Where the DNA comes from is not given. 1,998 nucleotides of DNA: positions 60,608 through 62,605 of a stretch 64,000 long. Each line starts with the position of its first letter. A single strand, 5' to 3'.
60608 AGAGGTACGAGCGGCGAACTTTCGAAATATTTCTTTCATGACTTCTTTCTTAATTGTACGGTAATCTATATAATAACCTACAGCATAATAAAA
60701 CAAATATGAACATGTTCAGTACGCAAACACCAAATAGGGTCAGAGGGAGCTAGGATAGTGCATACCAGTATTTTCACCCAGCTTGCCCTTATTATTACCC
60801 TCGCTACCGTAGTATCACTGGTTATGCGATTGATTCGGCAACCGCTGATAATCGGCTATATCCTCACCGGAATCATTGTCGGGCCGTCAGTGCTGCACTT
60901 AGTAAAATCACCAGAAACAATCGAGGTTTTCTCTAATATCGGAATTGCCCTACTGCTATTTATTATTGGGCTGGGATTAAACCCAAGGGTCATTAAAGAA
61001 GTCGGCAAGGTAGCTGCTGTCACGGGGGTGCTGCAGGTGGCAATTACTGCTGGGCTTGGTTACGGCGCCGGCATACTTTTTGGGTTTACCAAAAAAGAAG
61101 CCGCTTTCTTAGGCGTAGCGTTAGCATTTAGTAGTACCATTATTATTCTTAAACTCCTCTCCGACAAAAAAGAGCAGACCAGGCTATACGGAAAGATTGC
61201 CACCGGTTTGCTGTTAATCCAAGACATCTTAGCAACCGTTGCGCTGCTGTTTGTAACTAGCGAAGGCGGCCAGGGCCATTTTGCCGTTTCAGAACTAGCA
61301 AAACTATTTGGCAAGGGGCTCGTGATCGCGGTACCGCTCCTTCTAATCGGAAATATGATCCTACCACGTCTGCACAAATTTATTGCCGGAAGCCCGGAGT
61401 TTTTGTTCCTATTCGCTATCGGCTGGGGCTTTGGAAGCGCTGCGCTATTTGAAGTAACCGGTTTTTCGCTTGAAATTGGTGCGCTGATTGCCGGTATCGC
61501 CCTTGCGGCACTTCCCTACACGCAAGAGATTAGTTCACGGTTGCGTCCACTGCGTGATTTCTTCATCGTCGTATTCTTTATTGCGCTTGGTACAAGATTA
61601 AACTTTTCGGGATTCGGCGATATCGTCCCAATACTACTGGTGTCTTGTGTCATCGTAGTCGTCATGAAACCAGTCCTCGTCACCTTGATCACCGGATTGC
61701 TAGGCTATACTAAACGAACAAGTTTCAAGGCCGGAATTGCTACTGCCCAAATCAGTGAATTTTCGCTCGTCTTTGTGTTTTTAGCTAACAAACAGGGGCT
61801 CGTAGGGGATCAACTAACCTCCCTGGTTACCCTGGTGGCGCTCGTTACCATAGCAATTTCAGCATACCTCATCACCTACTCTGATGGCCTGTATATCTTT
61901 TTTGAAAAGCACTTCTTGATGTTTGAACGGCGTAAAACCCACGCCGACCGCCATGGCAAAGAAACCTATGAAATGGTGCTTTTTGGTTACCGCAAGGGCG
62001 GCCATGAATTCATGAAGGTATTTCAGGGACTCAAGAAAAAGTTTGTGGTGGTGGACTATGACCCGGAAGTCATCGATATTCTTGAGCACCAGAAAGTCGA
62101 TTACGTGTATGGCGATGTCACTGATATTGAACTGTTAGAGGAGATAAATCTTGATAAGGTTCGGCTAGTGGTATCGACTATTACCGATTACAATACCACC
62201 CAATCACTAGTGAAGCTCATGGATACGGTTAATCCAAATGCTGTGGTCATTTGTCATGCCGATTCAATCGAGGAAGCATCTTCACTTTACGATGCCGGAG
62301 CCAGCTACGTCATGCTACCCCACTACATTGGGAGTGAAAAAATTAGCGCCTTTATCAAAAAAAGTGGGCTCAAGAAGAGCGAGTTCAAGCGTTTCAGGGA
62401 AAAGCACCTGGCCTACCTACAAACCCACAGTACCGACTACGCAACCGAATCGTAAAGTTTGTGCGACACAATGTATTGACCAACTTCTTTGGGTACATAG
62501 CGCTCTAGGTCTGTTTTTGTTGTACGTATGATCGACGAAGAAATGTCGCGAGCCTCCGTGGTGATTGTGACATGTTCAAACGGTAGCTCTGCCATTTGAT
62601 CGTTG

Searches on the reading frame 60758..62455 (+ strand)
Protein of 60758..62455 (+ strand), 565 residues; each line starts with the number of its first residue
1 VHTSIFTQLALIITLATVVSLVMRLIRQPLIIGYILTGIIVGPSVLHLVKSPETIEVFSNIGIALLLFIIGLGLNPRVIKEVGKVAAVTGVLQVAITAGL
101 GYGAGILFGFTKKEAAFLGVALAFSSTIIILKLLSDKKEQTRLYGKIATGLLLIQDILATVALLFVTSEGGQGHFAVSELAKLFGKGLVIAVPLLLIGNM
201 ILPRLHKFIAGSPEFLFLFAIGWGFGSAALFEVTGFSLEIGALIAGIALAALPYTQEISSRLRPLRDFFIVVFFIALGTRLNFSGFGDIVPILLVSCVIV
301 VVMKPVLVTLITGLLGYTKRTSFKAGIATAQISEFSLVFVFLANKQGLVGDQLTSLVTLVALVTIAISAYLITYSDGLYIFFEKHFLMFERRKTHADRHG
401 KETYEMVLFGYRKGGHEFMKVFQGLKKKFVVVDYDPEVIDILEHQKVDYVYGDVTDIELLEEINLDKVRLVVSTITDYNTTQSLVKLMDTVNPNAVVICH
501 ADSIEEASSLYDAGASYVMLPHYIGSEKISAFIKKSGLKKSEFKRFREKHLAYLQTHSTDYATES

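Call 65: search_protein_families(library=pfam, proteins=[window:60758-62455:+], max_evalue=0.00001)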
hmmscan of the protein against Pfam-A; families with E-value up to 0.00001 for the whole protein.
window:60758-62455:+ (565 aa): 2 families
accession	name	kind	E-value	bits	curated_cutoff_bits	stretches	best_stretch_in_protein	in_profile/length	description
PF00999.27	Na_H_Exchanger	-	1.4e-59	202.3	26.2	1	14-370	2-372/375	Sodium/hydrogen exchanger, transmembrane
PF02254.24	TrkA_N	-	1.6e-18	67.6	23.8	1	407-521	2-116/116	TrkA-N domain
